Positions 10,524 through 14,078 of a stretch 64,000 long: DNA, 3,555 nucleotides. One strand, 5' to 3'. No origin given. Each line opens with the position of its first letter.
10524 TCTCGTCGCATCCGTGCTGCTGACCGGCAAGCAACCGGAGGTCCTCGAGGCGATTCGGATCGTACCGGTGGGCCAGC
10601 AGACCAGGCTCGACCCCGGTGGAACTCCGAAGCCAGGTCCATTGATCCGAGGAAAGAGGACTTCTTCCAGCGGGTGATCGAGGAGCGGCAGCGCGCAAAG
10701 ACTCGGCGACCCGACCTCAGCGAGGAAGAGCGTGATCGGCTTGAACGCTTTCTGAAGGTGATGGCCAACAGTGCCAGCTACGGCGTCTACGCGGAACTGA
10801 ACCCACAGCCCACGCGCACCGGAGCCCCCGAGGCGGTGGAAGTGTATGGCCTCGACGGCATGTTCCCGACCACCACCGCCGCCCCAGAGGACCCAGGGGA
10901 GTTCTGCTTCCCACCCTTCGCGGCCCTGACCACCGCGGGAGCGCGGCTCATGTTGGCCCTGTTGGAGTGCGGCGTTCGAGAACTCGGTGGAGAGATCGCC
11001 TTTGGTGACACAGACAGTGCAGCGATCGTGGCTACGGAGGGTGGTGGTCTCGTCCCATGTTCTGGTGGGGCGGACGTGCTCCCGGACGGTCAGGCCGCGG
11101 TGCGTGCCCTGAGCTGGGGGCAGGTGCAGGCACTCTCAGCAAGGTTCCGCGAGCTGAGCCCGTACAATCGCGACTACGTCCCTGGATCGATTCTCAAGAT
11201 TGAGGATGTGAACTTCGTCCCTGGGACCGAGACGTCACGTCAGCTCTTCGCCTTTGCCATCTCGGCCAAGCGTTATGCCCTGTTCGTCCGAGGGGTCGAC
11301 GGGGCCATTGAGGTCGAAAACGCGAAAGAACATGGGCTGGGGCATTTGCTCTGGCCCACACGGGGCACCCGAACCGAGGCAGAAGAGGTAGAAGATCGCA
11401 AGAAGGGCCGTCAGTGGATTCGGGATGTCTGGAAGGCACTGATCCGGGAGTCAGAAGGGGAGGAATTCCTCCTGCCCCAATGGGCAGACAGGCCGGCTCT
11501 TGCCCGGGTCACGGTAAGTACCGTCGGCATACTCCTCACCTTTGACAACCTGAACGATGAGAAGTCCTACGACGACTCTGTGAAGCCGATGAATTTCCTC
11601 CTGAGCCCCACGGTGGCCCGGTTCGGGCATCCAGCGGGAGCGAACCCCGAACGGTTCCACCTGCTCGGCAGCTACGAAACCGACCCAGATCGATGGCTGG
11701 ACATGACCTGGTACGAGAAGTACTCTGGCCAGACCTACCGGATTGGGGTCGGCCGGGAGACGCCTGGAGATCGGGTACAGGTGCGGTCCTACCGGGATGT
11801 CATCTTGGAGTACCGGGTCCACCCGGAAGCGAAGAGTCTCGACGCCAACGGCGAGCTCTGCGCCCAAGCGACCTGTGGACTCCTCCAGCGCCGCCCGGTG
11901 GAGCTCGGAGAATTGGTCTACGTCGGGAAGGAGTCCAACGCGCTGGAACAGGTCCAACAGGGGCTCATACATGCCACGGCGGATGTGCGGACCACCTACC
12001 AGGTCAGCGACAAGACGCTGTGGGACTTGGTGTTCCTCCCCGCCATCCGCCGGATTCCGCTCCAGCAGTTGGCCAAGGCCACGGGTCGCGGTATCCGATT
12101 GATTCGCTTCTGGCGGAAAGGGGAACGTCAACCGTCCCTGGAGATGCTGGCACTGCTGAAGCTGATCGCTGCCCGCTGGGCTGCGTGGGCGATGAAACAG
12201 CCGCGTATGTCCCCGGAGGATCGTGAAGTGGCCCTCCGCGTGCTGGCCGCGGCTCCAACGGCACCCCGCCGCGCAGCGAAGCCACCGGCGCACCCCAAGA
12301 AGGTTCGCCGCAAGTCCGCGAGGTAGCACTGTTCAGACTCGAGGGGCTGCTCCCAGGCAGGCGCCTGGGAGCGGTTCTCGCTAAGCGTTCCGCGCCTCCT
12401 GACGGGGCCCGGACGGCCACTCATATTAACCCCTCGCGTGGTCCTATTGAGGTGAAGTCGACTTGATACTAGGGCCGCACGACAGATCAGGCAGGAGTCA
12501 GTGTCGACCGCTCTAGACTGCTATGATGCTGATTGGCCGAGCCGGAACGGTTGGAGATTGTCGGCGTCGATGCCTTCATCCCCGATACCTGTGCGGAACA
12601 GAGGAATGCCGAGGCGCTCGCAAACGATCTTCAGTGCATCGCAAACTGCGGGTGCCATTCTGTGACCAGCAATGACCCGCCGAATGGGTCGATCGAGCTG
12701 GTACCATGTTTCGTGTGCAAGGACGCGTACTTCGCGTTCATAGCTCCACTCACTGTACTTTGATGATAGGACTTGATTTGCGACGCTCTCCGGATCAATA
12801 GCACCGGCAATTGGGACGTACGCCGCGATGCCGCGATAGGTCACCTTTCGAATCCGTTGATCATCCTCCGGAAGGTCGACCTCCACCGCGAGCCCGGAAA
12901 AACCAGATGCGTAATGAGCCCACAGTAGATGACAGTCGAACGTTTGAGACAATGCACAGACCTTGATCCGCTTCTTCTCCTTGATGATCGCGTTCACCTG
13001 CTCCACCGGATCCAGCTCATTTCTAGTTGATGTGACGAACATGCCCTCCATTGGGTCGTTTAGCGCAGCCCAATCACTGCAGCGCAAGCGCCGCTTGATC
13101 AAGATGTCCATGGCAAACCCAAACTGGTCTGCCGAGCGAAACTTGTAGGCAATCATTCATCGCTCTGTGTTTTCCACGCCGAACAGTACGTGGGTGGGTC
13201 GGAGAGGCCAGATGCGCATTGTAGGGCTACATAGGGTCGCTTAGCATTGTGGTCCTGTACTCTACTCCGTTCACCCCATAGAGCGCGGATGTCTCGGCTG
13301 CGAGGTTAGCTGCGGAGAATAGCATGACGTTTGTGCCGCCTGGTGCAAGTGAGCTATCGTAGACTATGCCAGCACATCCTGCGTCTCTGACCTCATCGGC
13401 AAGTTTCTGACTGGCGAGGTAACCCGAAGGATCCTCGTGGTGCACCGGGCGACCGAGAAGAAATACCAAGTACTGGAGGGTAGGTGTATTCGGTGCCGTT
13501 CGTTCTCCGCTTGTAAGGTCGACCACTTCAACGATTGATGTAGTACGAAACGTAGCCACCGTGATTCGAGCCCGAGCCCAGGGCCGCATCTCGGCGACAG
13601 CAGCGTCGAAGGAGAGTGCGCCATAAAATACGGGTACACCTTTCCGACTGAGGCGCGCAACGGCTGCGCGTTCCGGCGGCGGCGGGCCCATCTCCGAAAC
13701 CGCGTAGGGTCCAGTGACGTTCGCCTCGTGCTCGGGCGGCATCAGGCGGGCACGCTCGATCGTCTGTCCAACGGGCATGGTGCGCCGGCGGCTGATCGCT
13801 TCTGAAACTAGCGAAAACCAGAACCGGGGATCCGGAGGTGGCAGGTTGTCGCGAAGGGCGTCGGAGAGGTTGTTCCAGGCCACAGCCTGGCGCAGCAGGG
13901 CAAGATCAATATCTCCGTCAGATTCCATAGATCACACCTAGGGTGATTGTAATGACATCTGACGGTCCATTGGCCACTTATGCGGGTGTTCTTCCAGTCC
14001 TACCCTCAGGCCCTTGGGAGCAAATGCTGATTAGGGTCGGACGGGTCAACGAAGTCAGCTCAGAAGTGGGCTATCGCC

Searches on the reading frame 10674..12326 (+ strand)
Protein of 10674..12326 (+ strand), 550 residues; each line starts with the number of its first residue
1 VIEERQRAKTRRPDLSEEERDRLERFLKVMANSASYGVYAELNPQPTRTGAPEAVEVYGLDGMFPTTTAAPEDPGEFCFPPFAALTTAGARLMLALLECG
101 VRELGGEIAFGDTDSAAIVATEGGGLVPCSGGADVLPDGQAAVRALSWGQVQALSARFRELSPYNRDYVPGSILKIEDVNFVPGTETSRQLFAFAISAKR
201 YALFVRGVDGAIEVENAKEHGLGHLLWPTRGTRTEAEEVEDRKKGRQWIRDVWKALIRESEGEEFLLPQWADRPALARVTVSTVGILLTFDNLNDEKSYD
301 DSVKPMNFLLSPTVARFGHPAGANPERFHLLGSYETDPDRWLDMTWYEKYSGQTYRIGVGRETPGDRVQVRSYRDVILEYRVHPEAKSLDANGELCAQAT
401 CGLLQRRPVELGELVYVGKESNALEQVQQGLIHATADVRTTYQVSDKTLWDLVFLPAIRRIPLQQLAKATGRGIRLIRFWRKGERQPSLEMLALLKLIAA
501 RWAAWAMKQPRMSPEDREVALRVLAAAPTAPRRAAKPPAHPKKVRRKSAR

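Call 60: find_homologous_proteins(query=window:10674-12323:+, max_evalue=0.00001)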
Query window:10674-12323:+ (550 aa): 1134 proteins with E <= 0.00001 among 8000 candidates; the best 120 are listed.
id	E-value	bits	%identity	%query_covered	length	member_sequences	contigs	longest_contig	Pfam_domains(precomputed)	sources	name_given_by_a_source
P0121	0.0e+0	1188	100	95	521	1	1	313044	-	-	-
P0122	2.8e-219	748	65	97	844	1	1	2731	-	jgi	jgi:hypothetical protein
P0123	1.0e-217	742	64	96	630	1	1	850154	-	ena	-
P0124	1.7e-215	735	65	96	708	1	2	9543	-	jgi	-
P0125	2.8e-183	629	56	96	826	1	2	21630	-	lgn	-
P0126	1.5e-136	475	56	71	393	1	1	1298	-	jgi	jgi:hypothetical protein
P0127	7.0e-134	466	49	86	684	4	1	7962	-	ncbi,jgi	jgi:hypothetical protein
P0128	6.2e-131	456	46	89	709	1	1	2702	-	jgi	jgi:hypothetical protein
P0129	1.6e-130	455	46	93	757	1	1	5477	-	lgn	-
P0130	4.7e-130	453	47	90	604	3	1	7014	-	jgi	jgi:hypothetical protein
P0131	9.6e-130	452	47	89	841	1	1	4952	-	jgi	jgi:hypothetical protein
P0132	1.0e-129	452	46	91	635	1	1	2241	-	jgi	jgi:hypothetical protein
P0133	4.6e-129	450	47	88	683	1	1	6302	-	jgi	jgi:hypothetical protein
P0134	7.2e-129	449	47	91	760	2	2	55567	PF03175.19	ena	-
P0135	7.5e-129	449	46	91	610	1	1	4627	-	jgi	jgi:hypothetical protein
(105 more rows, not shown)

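Call 61: find_encoding_contigs(protein=P0121, flank=10000, max_places=3)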
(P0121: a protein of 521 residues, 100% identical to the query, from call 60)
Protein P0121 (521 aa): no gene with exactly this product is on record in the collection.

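Call 85: search_protein_families(library=pfam, max_evalue=0.001, proteins=[window:10674-12326:+])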
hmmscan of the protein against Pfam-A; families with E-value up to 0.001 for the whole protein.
window:10674-12326:+ (550 aa): 0 families

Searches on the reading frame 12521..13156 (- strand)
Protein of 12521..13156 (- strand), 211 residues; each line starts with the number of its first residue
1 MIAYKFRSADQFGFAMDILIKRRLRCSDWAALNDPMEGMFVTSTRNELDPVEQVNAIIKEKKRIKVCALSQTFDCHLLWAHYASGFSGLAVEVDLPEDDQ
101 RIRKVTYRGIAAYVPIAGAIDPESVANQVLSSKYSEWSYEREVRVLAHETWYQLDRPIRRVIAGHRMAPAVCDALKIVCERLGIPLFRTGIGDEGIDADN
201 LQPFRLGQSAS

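Call 85: search_protein_families(library=pfam, max_evalue=0.001, proteins=[window:12521-13156:-])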
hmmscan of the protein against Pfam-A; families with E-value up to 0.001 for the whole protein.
window:12521-13156:- (211 aa): 1 family
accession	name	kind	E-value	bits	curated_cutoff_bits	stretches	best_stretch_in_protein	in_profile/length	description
PF11185.13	DUF2971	-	0.00063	21.5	22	0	130-145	76-89/89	Protein of unknown function (DUF2971)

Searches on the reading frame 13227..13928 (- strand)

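Call 85: search_protein_families(library=pfam, max_evalue=0.001, proteins=[window:13227-13928:-])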
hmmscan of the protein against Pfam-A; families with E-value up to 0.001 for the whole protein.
window:13227-13928:- (233 aa): 1 family
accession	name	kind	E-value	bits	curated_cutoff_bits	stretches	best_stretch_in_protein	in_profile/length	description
PF08808.17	RES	-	7.3e-19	68.8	23.2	1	82-208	17-139/157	RES domain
